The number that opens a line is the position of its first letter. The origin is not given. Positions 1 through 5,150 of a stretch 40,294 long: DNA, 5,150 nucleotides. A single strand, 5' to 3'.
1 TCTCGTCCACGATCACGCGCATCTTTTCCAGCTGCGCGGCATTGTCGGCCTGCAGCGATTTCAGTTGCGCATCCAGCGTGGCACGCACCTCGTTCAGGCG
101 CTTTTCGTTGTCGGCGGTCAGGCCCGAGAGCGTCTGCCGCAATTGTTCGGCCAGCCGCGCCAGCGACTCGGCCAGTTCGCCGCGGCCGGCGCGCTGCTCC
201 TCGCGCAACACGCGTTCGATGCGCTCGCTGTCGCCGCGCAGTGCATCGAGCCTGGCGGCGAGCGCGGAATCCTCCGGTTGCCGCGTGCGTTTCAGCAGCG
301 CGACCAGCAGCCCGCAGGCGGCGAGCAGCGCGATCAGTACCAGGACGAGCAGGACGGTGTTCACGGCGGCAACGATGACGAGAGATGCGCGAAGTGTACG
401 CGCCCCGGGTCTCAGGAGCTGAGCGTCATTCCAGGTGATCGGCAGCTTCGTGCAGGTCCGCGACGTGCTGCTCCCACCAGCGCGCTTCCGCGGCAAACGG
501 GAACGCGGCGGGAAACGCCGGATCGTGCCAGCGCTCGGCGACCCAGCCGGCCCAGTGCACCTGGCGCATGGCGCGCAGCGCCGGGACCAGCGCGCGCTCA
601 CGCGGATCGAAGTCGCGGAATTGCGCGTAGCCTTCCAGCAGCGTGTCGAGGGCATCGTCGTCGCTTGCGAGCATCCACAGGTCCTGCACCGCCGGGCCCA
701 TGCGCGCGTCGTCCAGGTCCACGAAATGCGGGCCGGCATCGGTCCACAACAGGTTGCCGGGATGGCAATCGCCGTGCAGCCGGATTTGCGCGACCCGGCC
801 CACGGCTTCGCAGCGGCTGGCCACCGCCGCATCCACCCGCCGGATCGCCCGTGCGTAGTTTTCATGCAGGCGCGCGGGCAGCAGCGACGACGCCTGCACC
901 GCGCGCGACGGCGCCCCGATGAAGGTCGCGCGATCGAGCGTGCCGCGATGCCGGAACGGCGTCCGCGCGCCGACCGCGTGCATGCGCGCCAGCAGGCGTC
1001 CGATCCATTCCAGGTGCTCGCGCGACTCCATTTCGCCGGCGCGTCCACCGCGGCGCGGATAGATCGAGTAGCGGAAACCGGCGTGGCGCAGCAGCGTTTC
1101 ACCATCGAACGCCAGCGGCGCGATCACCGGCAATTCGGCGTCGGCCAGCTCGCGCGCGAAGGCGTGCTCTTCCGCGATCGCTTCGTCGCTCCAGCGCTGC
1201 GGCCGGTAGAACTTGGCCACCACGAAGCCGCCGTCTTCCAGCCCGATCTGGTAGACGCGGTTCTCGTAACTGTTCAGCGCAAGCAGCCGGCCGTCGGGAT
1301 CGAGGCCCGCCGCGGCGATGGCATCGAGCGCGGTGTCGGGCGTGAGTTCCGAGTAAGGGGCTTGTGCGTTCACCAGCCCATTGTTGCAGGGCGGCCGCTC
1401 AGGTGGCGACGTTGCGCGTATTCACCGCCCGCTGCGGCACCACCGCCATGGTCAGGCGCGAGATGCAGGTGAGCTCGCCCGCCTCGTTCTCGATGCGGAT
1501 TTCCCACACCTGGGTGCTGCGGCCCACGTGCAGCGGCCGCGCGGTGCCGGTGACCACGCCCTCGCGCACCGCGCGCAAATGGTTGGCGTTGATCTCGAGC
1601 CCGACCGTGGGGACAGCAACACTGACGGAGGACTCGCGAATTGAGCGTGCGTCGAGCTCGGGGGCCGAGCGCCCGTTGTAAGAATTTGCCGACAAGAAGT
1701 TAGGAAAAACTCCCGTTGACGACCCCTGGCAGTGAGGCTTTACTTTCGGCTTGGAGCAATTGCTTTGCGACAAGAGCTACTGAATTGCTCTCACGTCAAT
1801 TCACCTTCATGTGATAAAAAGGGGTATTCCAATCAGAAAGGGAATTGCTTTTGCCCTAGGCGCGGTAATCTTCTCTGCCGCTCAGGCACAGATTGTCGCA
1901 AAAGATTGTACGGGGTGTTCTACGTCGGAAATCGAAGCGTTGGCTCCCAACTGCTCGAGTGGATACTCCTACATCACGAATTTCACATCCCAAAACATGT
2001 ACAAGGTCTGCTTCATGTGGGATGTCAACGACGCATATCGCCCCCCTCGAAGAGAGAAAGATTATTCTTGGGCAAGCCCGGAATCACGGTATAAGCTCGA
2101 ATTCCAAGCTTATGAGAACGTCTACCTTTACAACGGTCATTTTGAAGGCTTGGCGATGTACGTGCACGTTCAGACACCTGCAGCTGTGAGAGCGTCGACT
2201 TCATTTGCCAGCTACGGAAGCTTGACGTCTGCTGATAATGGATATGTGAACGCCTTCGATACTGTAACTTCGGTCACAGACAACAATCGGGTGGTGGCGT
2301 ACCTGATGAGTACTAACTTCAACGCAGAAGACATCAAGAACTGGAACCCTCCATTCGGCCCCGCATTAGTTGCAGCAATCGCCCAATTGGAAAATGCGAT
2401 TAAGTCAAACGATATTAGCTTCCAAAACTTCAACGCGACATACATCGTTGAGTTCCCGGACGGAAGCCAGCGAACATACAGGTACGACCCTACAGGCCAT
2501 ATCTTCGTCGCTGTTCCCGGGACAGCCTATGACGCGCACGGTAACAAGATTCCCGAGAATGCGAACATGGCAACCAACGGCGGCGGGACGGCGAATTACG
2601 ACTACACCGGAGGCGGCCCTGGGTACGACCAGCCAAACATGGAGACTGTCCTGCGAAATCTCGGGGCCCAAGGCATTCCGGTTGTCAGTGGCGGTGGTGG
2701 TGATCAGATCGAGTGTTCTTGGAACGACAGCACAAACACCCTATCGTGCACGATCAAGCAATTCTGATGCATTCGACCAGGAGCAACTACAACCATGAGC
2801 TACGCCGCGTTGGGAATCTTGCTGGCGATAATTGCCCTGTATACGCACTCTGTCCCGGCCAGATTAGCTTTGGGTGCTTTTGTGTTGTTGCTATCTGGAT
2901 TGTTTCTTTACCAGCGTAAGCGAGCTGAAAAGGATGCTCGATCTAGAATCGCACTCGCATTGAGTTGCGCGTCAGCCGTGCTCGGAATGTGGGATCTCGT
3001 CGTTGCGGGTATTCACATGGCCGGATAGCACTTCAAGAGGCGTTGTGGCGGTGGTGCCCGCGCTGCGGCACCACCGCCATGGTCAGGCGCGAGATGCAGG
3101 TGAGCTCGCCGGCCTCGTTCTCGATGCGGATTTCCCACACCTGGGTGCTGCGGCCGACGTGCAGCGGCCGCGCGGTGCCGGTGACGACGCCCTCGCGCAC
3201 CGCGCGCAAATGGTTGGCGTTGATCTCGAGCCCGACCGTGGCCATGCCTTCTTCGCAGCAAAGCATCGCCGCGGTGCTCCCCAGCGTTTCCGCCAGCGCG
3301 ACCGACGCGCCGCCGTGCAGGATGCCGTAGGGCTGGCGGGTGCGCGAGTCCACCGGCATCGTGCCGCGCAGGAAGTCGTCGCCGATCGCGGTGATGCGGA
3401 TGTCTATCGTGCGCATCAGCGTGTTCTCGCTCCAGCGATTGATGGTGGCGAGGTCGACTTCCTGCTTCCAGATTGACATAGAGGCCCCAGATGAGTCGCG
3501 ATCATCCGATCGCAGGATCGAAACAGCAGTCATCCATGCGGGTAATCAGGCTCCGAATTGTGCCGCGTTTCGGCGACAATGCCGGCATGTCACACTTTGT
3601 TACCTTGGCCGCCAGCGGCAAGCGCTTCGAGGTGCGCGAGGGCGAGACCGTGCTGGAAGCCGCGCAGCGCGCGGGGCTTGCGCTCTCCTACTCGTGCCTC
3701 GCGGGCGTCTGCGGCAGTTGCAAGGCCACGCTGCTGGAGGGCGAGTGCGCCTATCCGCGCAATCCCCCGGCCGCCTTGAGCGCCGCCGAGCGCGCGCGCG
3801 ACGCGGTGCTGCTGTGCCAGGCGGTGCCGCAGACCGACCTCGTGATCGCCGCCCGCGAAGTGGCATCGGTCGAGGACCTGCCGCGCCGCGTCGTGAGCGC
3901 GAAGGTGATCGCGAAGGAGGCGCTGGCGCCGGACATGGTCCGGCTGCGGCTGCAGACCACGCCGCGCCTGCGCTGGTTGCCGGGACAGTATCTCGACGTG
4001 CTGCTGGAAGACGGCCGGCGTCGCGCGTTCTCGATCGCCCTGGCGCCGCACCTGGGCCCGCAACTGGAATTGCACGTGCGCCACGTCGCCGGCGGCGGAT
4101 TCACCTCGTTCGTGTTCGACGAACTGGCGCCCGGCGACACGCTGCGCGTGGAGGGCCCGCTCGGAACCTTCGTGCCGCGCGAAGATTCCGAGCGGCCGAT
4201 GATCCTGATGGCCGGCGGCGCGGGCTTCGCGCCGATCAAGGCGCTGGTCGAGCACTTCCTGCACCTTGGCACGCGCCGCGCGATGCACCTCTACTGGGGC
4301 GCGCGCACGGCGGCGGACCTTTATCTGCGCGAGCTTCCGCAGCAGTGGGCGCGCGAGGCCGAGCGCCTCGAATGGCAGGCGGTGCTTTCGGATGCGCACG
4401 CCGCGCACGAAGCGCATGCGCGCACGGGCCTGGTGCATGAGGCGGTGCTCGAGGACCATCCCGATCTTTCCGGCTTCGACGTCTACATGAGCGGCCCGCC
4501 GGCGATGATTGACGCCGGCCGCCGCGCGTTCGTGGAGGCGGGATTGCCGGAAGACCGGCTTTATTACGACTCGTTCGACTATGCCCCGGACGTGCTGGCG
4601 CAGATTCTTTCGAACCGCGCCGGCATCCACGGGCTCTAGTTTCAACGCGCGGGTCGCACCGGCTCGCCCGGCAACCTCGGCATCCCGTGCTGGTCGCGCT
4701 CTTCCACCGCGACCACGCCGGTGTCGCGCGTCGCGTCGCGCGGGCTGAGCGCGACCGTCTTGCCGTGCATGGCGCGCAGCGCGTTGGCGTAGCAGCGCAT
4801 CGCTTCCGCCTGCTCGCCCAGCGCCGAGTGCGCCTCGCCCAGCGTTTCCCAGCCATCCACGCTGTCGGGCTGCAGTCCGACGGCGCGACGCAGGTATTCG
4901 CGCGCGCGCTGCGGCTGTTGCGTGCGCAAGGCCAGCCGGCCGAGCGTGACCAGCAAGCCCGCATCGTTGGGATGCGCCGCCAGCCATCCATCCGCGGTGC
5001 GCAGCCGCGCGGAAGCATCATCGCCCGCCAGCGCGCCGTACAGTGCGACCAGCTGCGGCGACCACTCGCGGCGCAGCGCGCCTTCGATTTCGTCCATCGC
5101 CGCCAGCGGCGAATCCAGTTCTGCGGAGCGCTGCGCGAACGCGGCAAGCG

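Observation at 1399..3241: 1.4-kb low-GC islet inserted at the 3' end of a thioesterase gene, bracketed by 180-bp direct repeats, with no integrase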

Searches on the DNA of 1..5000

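Call 73: search_rna_families(source=window, start=1, end=5000, threshold=evalue, max_evalue=1)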
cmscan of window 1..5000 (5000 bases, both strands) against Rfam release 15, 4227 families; matches with E-value up to 1: 0.
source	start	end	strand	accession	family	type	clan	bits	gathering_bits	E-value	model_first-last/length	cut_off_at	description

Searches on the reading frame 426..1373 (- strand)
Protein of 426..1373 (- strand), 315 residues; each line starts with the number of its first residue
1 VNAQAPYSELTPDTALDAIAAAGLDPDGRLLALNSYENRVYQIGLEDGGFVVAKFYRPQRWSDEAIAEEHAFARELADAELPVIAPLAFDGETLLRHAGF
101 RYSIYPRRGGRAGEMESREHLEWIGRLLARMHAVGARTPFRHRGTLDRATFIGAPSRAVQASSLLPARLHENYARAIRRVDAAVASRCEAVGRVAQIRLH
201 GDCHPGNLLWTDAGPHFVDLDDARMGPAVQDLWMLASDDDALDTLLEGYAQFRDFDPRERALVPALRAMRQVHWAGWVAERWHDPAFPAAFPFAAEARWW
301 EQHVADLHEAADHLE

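Call 5: search_protein_families(library=pfam, proteins=[window:426-1373:-], max_evalue=0.1)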
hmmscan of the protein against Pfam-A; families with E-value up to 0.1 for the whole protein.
window:426-1373:- (315 aa): 1 family
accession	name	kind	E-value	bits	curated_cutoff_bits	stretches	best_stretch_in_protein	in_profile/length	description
PF01636.29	APH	-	2.1e-38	132.9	23.2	1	34-261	6-237/239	Phosphotransferase enzyme family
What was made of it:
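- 426..1373 (-): srkA (stress-response kinase A, YihE type). Pfam APH, E = 2.1e-38 (call 5).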

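Call 8: find_related_loci(query=window:426-1373:-, collection=genome_contigs, flank=6000)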
Query window:426-1373:- (315 aa) in genome_contigs; peptide patterns used: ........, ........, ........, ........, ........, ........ (x = any residue, [..] = any of these).
600 stretches matched a pattern (row limit reached: there are more); 590 encode a relative of the query (tblastn E <= 1e-3); the best 80 are kept; 80 distinct loci.
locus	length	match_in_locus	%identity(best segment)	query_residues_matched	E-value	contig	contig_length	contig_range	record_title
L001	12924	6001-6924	78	1-308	6e-163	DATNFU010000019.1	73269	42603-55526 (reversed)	MAG TPA_asm: Rhodanobacteraceae bacterium isolate SMAG_U11303 k141_4573409, whole genome shotgun sequence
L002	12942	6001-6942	78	1-314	3e-147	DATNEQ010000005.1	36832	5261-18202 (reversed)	MAG TPA_asm: Rhodanobacteraceae bacterium isolate SMAG_U11272 k141_4103886, whole genome shotgun sequence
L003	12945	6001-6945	71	1-315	1e-142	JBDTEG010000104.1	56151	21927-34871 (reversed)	MAG: Rhodanobacter sp. isolate cluster2_bin.198 k127_1815594, whole genome shotgun sequence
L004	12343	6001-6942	71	1-314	1e-141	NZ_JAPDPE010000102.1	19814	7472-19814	Dyella silvatica strain RBB189 NODE_102_length_19814_cov_45.371159, whole genome shotgun sequence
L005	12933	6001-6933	73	5-315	9e-141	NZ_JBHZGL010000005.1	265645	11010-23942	Frateuria sp. GZRR35 NODE_5_length_265645_cov_59.437323, whole genome shotgun sequence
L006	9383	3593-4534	66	1-314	4e-140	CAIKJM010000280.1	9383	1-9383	MAG: uncultured Rhodanobacter sp. isolate MJ130820A_bin-077 genome assembly, contig: bin-077:280/686, whole genome shotg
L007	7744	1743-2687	70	6-315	3e-138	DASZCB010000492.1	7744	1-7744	MAG TPA_asm: Rhodanobacter sp. isolate SMAG_U6431 k141_24042, whole genome shotgun sequence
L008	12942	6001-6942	72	1-314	1e-137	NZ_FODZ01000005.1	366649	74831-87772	Luteibacter sp. UNC138MFCol5.1, whole genome shotgun sequence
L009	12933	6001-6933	72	5-315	1e-137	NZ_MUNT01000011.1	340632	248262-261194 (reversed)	Rhodanobacter sp. C03 NODE_3_length_340632_cov_19.9203_ID_5, whole genome shotgun sequence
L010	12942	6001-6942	73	1-314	3e-137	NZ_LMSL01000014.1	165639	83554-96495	Frateuria sp. Soil773 contig_21, whole genome shotgun sequence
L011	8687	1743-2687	70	1-315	2e-136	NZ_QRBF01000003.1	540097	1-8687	Dyella psychrodurans strain 4MSK11 scaffold3, whole genome shotgun sequence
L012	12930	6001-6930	70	5-314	4e-136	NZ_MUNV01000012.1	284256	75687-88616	Rhodanobacter sp. B04 NODE_7_length_284256_cov_16.5398_ID_13, whole genome shotgun sequence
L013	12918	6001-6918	70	1-306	4e-135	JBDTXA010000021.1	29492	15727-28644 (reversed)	MAG: Rhodanobacter sp. isolate cluster4_bin.105 NODE_2173_length_29492_cov_13.294357, whole genome shotgun sequence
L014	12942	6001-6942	65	1-315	4e-134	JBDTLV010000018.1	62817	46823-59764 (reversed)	MAG: Tahibacter sp. isolate cluster3_bin.11 NODE_1023_length_62817_cov_11.944616, whole genome shotgun sequence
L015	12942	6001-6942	70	1-314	2e-133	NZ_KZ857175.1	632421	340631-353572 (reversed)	Dyella tabacisoli strain L4-6 L4-6_Scaffold03, whole genome shotgun sequence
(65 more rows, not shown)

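Call 33: find_encoding_contigs(protein=window:429-1373:-, flank=10000, max_places=10)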
Protein seq(315 aa) (315 aa): no gene with exactly this product is on record in the collection.
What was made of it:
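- Tried and rejected: It is not on record (call 33).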

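Call 56: search_protein_families(library=ncbifam, proteins=[window:426-1373:-], max_evalue=0.01)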
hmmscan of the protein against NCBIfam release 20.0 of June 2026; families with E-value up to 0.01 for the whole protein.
window:426-1373:- (315 aa): 5 families
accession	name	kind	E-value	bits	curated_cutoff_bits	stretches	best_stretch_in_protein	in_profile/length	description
NF008738.0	PRK11768.1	equivalog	1.1e-127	425.9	194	1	2-314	4-319/327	serine/threonine protein kinase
NF003558.0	PRK05231.1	equivalog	2.5e-08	33.2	271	1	37-270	35-273/322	homoserine kinase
TIGR02721.1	ycfN_thiK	equivalog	0.00039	19.7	299.45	1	195-278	145-224/256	thiamine kinase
NF000029.2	APH_9_Ib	exception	0.0035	16.4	675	1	192-245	214-268/330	aminoglycoside O-phosphotransferase APH(9)-Ib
TIGR02906.1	spore_CotS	subfamily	0.0083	15.1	172.7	0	197-235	187-227/314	CotS family spore coat protein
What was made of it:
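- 426..1373 (-): NCBIfam NF008738 at 425.9 bits (call 56).
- Checked: srkA, 426-1373 (-); NCBIfam NF008738 at 425.9 bits against a cut-off of 194 (call 56).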

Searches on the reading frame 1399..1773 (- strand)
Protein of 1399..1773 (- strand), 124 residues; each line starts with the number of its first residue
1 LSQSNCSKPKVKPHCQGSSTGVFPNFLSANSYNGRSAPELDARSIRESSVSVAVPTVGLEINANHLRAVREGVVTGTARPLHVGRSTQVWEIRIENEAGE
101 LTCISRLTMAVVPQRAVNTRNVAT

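Call 5: search_protein_families(library=pfam, proteins=[window:1399-1773:-], max_evalue=0.1)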
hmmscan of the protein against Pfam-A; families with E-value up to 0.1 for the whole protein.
window:1399-1773:- (124 aa): 2 families
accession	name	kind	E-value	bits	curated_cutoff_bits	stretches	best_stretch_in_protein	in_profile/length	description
PF03061.28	4HBT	-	6.2e-12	46.1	20.6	1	54-103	29-79/79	Thioesterase superfamily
PF13622.12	4HBT_3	-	0.0026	18.4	24.3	1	60-104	35-75/83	Acyl-CoA thioesterase N-terminal domain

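Call 54: find_homologous_proteins(query=window:1399-1773:-, max_evalue=1e-20)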
Query window:1399-1773:- (124 aa): 2896 proteins with E <= 1e-20 among 8000 candidates; the best 120 are listed.
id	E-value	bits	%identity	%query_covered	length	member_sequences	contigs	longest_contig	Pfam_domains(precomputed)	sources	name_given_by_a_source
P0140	1.7e-35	139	96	57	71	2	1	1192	PF03061.29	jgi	jgi:1,4-dihydroxy-2-naphthoyl-CoA hydrolase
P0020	2.3e-35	139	97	57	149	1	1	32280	PF13622.13,PF03061.29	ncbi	ncbi:MAG TPA: hotdog fold thioesterase [Rhodanobacteraceae bacterium]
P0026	5.5e-35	138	96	57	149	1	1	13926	PF13622.13,PF03061.29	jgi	jgi:1,4-dihydroxy-2-naphthoyl-CoA hydrolase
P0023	1.7e-34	136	93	58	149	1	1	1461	PF03061.29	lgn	-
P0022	4.1e-34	135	92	58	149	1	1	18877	PF03061.29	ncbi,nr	ncbi:MAG TPA: hotdog fold thioesterase [Rhodanobacteraceae bacterium]|nr:hotdog fold thioesterase [R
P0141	8.3e-34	134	93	57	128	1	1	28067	PF03061.29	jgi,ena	-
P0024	1.1e-33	133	93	57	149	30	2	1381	PF03061.29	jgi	-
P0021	4.0e-33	132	92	57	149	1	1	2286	PF03061.29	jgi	jgi:1,4-dihydroxy-2-naphthoyl-CoA hydrolase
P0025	4.4e-33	131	90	58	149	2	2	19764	PF13622.13,PF03061.29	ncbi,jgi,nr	ncbi:MAG TPA: hotdog fold thioesterase [Rhodanobacteraceae bacterium]|jgi:1,4-dihydroxy-2-naphthoyl-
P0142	5.5e-33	131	94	56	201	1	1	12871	PF02844.22,PF03061.29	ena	-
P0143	3.3e-30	122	89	52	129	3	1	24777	PF13622.13,PF03061.29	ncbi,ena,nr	ncbi:MAG: hotdog fold thioesterase [Proteobacteria bacterium]|nr:hotdog fold thioesterase [Pseudomon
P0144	1.1e-29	120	92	50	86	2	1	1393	PF03061.29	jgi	jgi:1,4-dihydroxy-2-naphthoyl-CoA hydrolase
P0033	1.8e-29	120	86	52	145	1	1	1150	PF03061.29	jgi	jgi:1,4-dihydroxy-2-naphthoyl-CoA hydrolase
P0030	1.9e-29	120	86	52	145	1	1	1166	PF03061.29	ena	-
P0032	3.7e-29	119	92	50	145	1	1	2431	PF03061.29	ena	-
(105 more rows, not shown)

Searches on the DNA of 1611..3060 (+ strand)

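Call 66: search_dna_similar(query=window:1611-3060:+, collection=plasmids, mode=distant, max_rows=10)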
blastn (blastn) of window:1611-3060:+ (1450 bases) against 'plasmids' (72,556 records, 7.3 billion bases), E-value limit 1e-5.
No match.

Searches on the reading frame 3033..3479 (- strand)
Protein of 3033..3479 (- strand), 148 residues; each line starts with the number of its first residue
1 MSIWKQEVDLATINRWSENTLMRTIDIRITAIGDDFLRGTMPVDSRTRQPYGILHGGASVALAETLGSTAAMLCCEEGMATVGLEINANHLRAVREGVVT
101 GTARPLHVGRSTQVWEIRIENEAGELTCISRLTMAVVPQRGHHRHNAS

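Call 5: search_protein_families(library=pfam, proteins=[window:3033-3479:-], max_evalue=0.1)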
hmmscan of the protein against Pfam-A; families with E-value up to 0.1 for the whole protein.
window:3033-3479:- (148 aa): 4 families
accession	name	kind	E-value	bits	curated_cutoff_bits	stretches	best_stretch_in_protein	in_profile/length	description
PF03061.28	4HBT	-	2.6e-21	76.1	20.6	1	51-128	1-79/79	Thioesterase superfamily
PF13622.12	4HBT_3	-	2e-05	25.2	24.3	1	50-129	7-75/83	Acyl-CoA thioesterase N-terminal domain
PF14539.12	DUF4442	-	0.0021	18.7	25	1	22-134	16-130/132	Domain of unknown function (DUF4442)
PF22636.2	FlK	-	0.0025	18.4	27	1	60-125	23-89/103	Fluoroacetyl-CoA-specific thioesterase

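Call 47: find_homologous_proteins(query=window:3033-3479:-, max_evalue=1e-40)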
Query window:3033-3479:- (148 aa): 6433 proteins with E <= 1e-40 among 8000 candidates; the best 120 are listed.
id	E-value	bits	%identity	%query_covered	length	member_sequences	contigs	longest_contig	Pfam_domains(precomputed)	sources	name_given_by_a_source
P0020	7.8e-85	300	93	100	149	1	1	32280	PF13622.13,PF03061.29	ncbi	ncbi:MAG TPA: hotdog fold thioesterase [Rhodanobacteraceae bacterium]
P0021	2.7e-84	298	91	100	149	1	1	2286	PF03061.29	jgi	jgi:1,4-dihydroxy-2-naphthoyl-CoA hydrolase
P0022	2.8e-84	298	91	100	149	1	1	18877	PF03061.29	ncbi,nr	ncbi:MAG TPA: hotdog fold thioesterase [Rhodanobacteraceae bacterium]|nr:hotdog fold thioesterase [R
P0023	4.5e-84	297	90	100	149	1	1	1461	PF03061.29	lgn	-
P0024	1.3e-83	296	91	100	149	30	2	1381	PF03061.29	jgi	-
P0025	2.9e-82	291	96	95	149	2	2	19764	PF13622.13,PF03061.29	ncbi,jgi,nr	ncbi:MAG TPA: hotdog fold thioesterase [Rhodanobacteraceae bacterium]|jgi:1,4-dihydroxy-2-naphthoyl-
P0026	3.1e-82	291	92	100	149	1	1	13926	PF13622.13,PF03061.29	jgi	jgi:1,4-dihydroxy-2-naphthoyl-CoA hydrolase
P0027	1.5e-81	289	93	95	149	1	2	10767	PF13622.13,PF03061.29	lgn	-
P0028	2.7e-80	285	91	95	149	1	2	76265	PF13622.13,PF03061.29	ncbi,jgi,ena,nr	ncbi:MAG TPA: hotdog fold thioesterase [Rhodanobacteraceae bacterium]|nr:hotdog fold thioesterase [R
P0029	5.0e-77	274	88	95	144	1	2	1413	PF03061.29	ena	-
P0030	1.0e-76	274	86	95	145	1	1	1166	PF03061.29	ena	-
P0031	1.4e-76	273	87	95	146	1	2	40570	PF03061.29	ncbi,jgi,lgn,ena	-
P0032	1.6e-76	273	87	95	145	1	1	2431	PF03061.29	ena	-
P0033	2.5e-76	272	86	95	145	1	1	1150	PF03061.29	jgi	jgi:1,4-dihydroxy-2-naphthoyl-CoA hydrolase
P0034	7.6e-76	271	86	95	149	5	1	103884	PF03061.29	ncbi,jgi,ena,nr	ncbi:MAG TPA: hotdog fold thioesterase [Rhodanobacteraceae bacterium]|nr:hotdog fold thioesterase [R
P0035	7.7e-76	271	86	95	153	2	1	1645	PF03061.29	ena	-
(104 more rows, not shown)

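Call 49: find_encoding_contigs(protein=P0020, flank=8000, max_places=3)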
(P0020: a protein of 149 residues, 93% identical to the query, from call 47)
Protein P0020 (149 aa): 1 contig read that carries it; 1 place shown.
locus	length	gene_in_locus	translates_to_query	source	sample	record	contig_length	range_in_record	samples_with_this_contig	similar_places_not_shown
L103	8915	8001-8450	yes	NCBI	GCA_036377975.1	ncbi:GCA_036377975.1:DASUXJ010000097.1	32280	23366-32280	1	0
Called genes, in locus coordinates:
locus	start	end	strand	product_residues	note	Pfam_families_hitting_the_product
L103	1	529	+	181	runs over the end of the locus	PF22029:PhyR_sigma2 (weak), PF04542:Sigma70_r2, PF08281:Sigma70_r4_2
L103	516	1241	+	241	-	PF11859:DUF3379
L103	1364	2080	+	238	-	PF00535:Glycos_transf_2, PF13641:Glyco_tranf_2_3 (weak)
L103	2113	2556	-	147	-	PF00581:Rhodanese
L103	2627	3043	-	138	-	-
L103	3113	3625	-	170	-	PF09500:YiiD_C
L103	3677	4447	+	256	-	PF02602:HEM4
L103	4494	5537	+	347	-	PF04375:HemX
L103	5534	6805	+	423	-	PF13431:TPR_17 (faint), PF07219:HemY_N, PF00515:TPR_1 (faint), PF07719:TPR_2 (faint), PF12895:ANAPC3 (faint), PF13174:TPR_6 (faint), PF14559:TPR_19 (weak), PF13432:TPR_16 (weak), +4 more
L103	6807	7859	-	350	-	PF00111:Fer2, PF00970:FAD_binding_6, PF00175:NAD_binding_1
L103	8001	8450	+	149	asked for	PF13622:4HBT_3 (weak), PF03061:4HBT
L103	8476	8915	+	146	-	PF01636:APH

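Call 50: find_encoding_contigs(protein=P0035, flank=8000, max_places=5)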
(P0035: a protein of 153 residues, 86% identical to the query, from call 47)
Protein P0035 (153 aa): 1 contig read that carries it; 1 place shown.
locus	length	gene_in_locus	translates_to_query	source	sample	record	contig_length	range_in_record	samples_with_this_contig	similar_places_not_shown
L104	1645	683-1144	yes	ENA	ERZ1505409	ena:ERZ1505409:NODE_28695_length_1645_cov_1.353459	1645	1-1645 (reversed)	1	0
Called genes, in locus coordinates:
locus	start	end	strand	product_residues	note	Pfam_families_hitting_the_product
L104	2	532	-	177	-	?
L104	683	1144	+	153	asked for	PF03061:4HBT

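Call 56: search_protein_families(library=ncbifam, proteins=[window:3033-3479:-], max_evalue=0.01)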
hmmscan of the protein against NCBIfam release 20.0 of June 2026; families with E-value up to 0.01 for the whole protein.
window:3033-3479:- (148 aa): 5 families
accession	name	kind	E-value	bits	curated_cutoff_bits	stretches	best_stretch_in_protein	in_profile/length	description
NF007631.0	PRK10293.1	equivalog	1.6e-47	160.6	226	1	3-137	2-136/136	1,4-dihydroxy-2-naphthoyl-CoA hydrolase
NF007607.0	PRK10254.1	equivalog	2e-44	151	237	1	3-137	2-136/137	proofreading thioesterase EntH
TIGR00369.1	unchar_dom_1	domain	1e-39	135.2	36.6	1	21-135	2-116/117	hotdog fold thioesterase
NF047425.1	MenI_Listeria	exception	3.1e-38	130.2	185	1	21-139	3-121/122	1,4-dihydroxy-2-naphthoyl-CoA hydrolase MenI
TIGR02286.1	PaaD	equivalog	1.1e-10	41.7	118.9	1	25-128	4-105/114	hydroxyphenylacetyl-CoA thioesterase PaaI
